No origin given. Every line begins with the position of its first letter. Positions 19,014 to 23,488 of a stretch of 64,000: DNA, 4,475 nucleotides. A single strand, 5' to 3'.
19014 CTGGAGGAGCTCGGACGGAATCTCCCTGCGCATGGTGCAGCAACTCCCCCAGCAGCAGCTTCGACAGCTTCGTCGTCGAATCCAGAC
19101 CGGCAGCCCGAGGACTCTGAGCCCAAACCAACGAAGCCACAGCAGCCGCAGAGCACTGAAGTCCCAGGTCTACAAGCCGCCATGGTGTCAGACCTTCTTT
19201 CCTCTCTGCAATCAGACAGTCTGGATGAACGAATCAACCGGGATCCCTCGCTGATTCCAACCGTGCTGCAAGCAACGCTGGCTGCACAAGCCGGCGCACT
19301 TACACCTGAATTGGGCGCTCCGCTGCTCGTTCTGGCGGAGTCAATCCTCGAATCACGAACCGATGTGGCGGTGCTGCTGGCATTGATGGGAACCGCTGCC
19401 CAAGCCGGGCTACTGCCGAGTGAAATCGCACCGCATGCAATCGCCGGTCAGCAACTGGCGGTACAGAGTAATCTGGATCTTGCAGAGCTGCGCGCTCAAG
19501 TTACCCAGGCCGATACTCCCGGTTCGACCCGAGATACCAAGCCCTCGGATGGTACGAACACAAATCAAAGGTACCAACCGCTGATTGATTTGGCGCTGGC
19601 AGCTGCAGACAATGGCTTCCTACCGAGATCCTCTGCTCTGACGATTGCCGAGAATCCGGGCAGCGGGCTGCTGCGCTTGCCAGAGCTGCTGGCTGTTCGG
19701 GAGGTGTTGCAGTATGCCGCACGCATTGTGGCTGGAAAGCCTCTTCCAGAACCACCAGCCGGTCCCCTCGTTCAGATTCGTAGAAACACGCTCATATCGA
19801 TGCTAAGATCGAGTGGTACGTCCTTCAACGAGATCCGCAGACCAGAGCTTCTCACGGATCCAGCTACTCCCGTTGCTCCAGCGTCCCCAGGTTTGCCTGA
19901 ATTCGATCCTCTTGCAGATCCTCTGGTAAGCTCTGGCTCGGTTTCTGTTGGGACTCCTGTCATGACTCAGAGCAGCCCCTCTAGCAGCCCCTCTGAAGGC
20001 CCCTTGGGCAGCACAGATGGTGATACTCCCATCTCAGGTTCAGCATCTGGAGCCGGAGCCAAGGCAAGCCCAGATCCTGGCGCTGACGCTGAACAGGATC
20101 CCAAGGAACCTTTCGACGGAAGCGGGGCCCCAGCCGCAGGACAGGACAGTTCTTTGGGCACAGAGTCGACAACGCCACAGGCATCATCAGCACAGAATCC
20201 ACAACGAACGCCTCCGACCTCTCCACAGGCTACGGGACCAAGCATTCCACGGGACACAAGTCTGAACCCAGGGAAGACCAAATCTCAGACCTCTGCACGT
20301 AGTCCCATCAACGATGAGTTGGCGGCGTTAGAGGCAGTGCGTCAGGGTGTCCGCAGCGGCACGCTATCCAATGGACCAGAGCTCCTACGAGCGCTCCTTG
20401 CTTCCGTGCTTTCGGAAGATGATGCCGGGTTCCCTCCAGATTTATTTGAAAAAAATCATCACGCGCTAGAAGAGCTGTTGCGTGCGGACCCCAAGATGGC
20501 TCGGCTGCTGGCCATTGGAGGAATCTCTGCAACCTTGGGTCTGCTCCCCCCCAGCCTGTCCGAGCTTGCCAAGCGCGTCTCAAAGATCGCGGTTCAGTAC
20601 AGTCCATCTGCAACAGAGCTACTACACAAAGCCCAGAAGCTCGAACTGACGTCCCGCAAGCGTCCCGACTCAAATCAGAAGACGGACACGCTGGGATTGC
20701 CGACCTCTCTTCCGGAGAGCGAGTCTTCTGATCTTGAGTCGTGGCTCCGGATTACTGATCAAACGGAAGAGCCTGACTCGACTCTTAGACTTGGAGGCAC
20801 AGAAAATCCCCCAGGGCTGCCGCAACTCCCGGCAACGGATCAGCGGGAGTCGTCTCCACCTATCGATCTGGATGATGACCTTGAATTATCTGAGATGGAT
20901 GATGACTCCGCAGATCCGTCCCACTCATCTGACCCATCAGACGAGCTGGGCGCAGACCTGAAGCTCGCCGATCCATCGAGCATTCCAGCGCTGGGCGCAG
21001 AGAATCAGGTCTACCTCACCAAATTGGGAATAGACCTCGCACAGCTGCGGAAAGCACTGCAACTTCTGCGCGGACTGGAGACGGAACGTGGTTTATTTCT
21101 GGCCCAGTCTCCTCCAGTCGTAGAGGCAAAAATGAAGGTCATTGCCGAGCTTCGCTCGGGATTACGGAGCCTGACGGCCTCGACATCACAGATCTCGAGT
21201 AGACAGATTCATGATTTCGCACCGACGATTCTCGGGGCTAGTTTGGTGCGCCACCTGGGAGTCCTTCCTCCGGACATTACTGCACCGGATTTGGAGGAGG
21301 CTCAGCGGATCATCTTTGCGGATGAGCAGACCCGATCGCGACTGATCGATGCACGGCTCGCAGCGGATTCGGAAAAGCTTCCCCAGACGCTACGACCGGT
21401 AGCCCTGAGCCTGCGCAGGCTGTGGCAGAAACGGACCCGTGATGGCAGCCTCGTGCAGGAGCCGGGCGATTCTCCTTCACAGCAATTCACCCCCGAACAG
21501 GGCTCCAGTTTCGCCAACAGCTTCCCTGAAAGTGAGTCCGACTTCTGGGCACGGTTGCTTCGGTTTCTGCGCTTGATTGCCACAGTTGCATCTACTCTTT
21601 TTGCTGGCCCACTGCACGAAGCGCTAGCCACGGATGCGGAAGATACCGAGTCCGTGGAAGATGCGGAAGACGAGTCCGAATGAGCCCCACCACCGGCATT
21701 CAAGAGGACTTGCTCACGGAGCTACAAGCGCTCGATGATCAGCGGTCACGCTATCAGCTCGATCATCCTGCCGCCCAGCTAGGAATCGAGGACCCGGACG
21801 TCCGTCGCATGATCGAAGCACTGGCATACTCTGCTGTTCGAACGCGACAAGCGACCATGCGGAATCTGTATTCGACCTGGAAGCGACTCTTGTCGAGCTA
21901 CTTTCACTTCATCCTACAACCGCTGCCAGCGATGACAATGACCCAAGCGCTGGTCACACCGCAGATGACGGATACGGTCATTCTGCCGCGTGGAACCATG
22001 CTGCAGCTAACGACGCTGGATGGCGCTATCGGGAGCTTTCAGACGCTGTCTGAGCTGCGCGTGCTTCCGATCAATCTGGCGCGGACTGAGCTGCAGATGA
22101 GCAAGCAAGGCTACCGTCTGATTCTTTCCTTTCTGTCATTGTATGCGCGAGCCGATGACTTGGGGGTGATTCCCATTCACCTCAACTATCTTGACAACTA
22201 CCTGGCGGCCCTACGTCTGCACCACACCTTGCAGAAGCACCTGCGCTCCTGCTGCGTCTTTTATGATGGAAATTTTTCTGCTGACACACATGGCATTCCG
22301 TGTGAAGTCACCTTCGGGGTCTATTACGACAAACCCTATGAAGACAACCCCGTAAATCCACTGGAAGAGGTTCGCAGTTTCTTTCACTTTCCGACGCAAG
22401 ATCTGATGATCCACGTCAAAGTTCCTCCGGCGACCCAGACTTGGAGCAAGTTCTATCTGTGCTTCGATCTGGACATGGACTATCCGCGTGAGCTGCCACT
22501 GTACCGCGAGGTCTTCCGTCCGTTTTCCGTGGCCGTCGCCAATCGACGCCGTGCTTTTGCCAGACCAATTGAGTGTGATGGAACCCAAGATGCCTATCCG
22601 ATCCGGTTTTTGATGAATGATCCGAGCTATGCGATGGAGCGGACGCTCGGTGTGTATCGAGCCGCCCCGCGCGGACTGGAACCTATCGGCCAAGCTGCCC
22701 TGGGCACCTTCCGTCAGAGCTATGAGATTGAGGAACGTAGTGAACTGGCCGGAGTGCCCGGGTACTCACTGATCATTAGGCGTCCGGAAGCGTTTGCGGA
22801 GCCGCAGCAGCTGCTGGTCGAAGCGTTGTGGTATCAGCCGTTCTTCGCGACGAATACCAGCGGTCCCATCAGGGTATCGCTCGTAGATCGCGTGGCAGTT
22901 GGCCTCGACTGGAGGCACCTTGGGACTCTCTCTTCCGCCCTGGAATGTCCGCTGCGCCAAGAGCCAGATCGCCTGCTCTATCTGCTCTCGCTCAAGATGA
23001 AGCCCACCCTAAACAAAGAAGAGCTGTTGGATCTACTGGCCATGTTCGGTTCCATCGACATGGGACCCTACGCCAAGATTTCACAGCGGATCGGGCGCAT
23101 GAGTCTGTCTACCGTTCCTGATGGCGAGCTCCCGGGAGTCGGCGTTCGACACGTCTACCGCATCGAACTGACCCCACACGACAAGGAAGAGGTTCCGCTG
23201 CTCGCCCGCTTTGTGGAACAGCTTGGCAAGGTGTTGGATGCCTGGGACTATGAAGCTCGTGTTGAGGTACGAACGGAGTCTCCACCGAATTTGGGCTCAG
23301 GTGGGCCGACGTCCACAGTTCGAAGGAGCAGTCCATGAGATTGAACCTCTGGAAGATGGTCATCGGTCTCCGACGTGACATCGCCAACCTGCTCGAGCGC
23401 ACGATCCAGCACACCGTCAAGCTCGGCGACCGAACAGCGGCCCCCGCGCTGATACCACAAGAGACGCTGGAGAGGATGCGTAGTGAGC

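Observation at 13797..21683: Giant 2.6-kDa-residue protein translationally coupled inside the T6SS baseplate operon: VgrG-like core plus ~1,400-aa disordered tail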

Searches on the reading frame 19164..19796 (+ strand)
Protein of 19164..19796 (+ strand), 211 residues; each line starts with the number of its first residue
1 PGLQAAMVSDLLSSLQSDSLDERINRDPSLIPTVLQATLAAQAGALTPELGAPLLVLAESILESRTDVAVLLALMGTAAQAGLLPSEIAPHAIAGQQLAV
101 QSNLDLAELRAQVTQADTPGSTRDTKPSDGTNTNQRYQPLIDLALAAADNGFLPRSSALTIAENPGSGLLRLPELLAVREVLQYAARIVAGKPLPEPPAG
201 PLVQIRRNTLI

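Call 72: find_homologous_proteins(query=A4, max_evalue=0.001)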
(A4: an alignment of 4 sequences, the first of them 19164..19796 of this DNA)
Query A4 (4 sequences) (211 aa, profile of the alignment): 4 proteins with E <= 0.001 among 8000 candidates.
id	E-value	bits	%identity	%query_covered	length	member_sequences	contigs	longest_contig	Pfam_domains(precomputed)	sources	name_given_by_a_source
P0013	6.7e-69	250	32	78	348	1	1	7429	PF04965.20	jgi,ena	jgi:predicted component of type VI protein secretion system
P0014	1.1e-23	102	32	80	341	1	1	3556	PF04965.20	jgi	jgi:predicted component of type VI protein secretion system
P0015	7.0e-23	100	-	-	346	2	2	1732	PF04965.20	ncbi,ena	-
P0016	6.2e-20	90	37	31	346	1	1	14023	PF04965.20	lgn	-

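Call 73: find_encoding_contigs(protein=P0016, flank=10000, max_places=2)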
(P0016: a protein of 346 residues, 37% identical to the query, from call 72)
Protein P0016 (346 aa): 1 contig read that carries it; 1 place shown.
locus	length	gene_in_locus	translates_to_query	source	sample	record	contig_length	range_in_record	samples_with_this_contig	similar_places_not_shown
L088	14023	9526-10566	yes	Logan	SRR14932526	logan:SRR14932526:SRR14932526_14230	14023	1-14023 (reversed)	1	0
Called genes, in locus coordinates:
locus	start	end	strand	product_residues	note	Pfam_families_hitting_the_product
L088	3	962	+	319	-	?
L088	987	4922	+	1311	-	-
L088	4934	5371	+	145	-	PF22361:IglE_N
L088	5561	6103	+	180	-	PF05591:T6SS_VipA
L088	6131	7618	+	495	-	PF05943:VipB, PF18945:VipB_2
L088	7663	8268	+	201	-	-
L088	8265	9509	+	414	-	PF05936:T6SS_VasE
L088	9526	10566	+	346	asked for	PF04965:GPW_gp25 (weak)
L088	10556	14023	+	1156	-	?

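Call 90: find_encoding_contigs(protein=P0014, flank=10000, max_places=2)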
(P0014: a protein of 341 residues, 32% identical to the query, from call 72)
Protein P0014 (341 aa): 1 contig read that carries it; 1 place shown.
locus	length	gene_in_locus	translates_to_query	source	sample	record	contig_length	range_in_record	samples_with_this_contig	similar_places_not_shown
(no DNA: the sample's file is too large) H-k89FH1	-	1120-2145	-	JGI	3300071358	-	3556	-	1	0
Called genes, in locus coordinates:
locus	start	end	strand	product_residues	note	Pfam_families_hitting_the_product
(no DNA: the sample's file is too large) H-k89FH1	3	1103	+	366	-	?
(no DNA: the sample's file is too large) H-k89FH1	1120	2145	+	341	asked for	PF04965:GPW_gp25 (weak)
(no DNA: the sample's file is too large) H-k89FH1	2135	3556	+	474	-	?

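Call 97: find_related_loci(query=A4, collection=metagenome_contigs, flank=10000)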
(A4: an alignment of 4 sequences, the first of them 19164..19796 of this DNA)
Query A4 (211 aa) in metagenome_contigs; peptide patterns used: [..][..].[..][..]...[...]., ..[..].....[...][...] (x = any residue, [..] = any of these).
600 stretches matched a pattern (row limit reached: there are more); 2 encode a relative of the query (tblastn E <= 1e-3); 2 distinct loci.
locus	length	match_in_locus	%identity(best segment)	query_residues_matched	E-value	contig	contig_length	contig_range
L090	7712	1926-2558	95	1-211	8e-128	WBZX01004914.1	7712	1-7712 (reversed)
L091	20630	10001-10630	72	1-210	1e-89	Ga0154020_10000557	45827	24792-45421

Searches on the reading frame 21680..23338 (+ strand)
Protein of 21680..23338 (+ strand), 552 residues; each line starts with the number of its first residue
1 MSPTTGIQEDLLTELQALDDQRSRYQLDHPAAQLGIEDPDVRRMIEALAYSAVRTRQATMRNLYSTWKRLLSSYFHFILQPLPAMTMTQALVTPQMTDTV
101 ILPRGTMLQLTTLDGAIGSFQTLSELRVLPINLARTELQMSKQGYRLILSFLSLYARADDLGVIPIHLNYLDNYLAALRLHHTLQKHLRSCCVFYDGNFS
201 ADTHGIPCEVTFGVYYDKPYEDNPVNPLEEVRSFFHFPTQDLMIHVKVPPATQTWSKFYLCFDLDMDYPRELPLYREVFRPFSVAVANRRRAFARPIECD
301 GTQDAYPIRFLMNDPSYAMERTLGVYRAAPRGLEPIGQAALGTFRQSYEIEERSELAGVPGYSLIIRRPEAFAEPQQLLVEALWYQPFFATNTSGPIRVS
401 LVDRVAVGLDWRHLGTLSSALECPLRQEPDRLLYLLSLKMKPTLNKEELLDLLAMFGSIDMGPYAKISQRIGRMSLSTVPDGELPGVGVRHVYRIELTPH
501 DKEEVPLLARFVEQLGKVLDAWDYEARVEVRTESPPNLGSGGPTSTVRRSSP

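Call 6: search_protein_families(library=pfam, proteins=[window:21680-23338:+], max_evalue=0.01)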
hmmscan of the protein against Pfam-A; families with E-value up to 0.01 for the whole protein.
window:21680-23338:+ (552 aa): 1 family
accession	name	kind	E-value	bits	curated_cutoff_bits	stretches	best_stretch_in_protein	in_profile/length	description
PF05947.17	T6SS_TssF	-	4.6e-17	62.2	25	1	14-309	12-338/608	Type VI secretion system, TssF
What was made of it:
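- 21680..23338 (+): tssF, whose start overlaps the giant's stop (ATGA). Pfam T6SS_TssF E 4.6e-17 (call 6).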

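Call 9: search_protein_families(library=ncbifam, proteins=[window:21680-23338:+], max_evalue=0.1)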
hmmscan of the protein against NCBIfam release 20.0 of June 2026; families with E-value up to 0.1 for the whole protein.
window:21680-23338:+ (552 aa): 2 families
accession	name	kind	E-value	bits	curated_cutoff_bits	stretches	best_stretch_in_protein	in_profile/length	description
TIGR03359.1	VI_chp_6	equivalog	1.5e-19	70.4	260.3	1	13-310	7-331/600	type VI secretion system baseplate subunit TssF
NF041246.1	T6SS_IglH_TssF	exception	0.0028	16.5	75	1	43-319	2-267/464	type VI secretion system baseplate subunit TssF/IglH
